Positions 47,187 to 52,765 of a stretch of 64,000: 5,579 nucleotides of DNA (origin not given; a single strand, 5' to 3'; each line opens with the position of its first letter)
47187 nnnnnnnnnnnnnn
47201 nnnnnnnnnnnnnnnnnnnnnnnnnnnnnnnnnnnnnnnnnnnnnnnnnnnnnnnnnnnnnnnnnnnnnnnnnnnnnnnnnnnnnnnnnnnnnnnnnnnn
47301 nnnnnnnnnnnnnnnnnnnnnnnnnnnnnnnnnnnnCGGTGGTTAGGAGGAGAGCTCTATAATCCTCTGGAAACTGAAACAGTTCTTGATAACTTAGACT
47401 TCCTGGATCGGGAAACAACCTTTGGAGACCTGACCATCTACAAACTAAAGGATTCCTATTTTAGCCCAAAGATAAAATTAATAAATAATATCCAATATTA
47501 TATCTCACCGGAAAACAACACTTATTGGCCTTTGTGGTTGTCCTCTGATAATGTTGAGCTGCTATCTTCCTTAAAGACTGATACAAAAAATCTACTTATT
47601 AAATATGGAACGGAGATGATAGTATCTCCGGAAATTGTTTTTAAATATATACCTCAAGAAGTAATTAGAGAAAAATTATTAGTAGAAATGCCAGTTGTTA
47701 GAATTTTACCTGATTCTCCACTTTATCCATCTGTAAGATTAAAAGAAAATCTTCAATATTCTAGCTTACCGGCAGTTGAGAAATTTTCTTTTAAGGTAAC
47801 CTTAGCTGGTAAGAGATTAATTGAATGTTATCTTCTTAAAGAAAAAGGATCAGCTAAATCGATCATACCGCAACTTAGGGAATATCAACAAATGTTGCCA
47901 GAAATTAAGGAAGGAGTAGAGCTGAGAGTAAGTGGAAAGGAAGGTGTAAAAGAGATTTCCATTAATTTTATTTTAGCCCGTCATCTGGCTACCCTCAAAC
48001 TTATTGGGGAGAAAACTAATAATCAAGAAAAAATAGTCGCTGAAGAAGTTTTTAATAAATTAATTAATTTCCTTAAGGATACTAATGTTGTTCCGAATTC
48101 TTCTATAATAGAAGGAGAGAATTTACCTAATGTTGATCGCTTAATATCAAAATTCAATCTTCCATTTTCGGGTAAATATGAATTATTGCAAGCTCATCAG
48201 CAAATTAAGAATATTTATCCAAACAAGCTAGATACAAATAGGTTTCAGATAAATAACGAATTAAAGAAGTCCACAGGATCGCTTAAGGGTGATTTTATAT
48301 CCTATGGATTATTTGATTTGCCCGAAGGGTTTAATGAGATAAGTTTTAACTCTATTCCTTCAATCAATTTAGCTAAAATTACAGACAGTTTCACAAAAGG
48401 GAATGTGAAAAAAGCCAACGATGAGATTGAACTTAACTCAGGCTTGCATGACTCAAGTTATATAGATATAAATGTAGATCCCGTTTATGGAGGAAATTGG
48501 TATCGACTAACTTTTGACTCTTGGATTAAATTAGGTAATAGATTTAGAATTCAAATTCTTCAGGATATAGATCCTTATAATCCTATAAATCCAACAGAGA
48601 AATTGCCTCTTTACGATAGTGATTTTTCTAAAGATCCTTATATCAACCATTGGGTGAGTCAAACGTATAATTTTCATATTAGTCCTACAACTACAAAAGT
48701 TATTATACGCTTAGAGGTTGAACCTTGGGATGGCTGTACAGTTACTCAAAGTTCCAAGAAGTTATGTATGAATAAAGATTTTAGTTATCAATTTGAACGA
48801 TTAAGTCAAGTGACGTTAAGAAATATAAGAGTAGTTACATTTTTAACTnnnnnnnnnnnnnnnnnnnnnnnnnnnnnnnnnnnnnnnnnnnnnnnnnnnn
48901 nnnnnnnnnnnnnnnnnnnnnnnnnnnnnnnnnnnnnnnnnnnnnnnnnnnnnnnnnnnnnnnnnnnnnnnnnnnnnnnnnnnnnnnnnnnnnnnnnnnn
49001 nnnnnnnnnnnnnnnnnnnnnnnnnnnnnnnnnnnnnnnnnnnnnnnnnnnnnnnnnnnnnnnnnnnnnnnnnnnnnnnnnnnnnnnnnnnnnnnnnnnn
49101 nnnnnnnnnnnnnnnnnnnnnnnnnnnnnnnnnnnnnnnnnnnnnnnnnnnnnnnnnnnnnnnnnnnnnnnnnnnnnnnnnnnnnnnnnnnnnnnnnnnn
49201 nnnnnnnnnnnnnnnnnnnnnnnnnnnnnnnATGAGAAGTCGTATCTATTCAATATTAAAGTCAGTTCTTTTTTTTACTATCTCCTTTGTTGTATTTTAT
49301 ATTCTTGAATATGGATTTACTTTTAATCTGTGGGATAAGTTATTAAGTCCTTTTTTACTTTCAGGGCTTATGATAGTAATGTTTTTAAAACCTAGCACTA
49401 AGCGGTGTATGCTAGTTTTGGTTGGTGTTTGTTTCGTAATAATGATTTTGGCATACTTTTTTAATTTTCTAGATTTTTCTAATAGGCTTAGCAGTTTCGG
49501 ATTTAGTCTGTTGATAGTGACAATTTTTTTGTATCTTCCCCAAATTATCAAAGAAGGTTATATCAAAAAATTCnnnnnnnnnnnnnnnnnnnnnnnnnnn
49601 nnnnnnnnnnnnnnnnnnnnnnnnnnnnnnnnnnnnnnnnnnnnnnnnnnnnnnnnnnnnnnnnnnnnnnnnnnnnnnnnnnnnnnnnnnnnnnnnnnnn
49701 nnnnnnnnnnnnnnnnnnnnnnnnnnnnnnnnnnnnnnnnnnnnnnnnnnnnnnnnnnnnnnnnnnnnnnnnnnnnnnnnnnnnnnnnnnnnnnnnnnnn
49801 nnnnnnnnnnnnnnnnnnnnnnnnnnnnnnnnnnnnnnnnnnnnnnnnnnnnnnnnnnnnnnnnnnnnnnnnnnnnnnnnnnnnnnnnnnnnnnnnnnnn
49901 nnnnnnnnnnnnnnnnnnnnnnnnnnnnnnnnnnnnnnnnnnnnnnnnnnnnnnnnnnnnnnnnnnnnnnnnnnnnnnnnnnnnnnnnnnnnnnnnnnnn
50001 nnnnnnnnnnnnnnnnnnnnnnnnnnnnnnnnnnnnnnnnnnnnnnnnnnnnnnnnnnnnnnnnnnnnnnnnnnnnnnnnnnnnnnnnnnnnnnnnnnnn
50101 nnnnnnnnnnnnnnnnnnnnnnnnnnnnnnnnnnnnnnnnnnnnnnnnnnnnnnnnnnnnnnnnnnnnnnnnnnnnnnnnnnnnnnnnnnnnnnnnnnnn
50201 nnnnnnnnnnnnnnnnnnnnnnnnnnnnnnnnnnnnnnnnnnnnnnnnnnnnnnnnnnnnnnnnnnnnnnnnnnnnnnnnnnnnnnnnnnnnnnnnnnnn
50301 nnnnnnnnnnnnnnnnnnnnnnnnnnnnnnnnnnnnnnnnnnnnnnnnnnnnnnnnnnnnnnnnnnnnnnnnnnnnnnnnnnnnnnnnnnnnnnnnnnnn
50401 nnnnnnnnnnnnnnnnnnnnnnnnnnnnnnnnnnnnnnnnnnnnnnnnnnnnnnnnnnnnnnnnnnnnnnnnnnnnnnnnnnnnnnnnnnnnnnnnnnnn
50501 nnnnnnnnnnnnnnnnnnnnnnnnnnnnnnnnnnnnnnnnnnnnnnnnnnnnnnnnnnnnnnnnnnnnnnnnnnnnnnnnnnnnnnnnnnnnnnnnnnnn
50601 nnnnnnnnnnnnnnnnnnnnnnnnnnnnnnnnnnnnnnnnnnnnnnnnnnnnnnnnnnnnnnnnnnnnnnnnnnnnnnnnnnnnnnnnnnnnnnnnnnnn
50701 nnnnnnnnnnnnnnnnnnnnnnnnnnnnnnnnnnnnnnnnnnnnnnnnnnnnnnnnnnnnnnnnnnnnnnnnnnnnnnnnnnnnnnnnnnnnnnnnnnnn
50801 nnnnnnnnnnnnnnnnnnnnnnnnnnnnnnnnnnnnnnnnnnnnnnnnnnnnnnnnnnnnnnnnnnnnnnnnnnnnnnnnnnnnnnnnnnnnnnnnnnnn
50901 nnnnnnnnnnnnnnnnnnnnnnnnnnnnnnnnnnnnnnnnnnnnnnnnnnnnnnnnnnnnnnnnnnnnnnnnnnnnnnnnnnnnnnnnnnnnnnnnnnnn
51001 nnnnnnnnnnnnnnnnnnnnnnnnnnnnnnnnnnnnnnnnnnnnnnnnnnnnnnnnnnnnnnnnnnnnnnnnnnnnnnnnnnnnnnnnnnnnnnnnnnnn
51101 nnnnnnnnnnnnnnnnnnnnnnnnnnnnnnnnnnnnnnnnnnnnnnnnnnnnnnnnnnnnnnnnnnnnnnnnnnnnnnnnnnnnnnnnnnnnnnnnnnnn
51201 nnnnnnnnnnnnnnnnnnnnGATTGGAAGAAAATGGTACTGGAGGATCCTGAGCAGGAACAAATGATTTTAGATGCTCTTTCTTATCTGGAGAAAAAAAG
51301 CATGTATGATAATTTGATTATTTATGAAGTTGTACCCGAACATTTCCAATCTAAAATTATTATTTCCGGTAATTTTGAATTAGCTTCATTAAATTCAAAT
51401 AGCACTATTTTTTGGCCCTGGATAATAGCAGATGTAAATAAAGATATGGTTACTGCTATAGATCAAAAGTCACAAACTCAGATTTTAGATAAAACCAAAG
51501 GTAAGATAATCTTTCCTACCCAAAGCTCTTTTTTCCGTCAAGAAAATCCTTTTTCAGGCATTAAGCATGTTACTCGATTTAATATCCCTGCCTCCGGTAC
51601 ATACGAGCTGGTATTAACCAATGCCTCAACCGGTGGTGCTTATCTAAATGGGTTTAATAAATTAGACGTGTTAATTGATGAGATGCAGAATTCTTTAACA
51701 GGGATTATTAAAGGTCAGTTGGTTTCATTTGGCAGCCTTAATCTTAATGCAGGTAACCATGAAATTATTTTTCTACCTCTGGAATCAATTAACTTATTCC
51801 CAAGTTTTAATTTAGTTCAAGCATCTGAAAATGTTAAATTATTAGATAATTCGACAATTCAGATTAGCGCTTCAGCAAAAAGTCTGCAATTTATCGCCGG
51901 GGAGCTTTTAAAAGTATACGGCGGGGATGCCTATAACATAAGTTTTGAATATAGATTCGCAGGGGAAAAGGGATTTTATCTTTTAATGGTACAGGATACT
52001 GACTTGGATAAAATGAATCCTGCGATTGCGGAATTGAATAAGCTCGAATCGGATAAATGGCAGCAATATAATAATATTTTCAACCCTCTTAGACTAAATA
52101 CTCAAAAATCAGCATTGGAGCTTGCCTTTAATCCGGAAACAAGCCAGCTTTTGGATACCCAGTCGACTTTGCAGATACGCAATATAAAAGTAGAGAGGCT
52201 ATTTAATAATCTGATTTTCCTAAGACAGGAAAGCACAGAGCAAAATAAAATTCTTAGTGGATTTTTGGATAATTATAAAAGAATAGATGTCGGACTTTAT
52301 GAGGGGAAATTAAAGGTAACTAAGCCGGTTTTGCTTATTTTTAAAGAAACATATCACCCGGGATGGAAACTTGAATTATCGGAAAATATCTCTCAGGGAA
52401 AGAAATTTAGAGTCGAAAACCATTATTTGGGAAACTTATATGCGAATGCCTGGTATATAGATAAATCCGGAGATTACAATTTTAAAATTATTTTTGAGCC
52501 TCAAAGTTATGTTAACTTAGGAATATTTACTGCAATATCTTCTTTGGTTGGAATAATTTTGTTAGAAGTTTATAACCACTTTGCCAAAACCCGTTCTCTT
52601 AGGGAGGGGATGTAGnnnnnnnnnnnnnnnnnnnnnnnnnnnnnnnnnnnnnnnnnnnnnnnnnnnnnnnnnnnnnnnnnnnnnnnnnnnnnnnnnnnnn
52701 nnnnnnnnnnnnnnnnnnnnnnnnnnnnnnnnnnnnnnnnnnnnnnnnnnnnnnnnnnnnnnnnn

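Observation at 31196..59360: Four-member family of AftD/DUF3367-like giant membrane proteins with a shared C-terminal '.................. + TM helix' signature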

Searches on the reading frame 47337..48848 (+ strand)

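Call 70: search_protein_families(library=pfam, proteins=[window:47337-48848:+], max_evalue=10)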
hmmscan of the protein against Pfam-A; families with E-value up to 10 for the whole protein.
window:47337-48848:+ (504 aa): 2 families
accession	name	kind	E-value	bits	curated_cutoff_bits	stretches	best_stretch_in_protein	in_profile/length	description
PF18915.5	DUF5667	-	2.9e-07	31.3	27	1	123-222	2-77/99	Domain of unknown function (DUF5667)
PF03483.22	B3_4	-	0.015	15.3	29.3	1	444-490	109-153/174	B3/4 domain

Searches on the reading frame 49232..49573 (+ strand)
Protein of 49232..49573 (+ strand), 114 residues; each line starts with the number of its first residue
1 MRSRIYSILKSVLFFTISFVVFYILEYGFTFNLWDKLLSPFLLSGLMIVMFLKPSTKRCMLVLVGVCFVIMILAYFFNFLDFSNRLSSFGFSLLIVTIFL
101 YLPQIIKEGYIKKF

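Call 70: search_protein_families(library=pfam, proteins=[window:49232-49573:+], max_evalue=10)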
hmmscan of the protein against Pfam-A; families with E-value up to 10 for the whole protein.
seq(114 aa): 3 families
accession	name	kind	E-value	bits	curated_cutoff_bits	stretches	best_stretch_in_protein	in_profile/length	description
PF22285.2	DUF6962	-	0.15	12.5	27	1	12-86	100-172/198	Family of unknown function (DUF6962)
PF01312.24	Bac_export_2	-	0.65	9.6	24.4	1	7-86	133-208/335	FlhB HrpN YscU SpaS Family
PF09843.14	DUF2070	-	5.5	5.6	30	1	9-94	106-188/561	Predicted membrane protein (DUF2070)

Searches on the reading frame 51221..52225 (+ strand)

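Call 70: search_protein_families(library=pfam, proteins=[window:51221-52225:+], max_evalue=10)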
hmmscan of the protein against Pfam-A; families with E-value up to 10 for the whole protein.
window:51221-52225:+ (335 aa): 2 families
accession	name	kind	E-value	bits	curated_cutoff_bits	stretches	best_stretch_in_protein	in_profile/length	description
PF02018.23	CBM_4_9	-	0.044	14.6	25.9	1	231-305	58-131/136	Carbohydrate binding domain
PF07691.17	PA14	-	0.045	14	24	1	93-144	27-78/147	PA14 domain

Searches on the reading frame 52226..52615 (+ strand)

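Call 70: search_protein_families(library=pfam, proteins=[window:52226-52615:+], max_evalue=10)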
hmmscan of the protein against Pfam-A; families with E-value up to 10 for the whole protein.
window:52226-52615:+ (129 aa): 1 family
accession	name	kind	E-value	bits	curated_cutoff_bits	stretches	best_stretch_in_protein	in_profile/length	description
PF17951.6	FAS_meander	-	0.028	14.6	23.1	1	14-67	86-139/146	Fatty acid synthase meander beta sheet domain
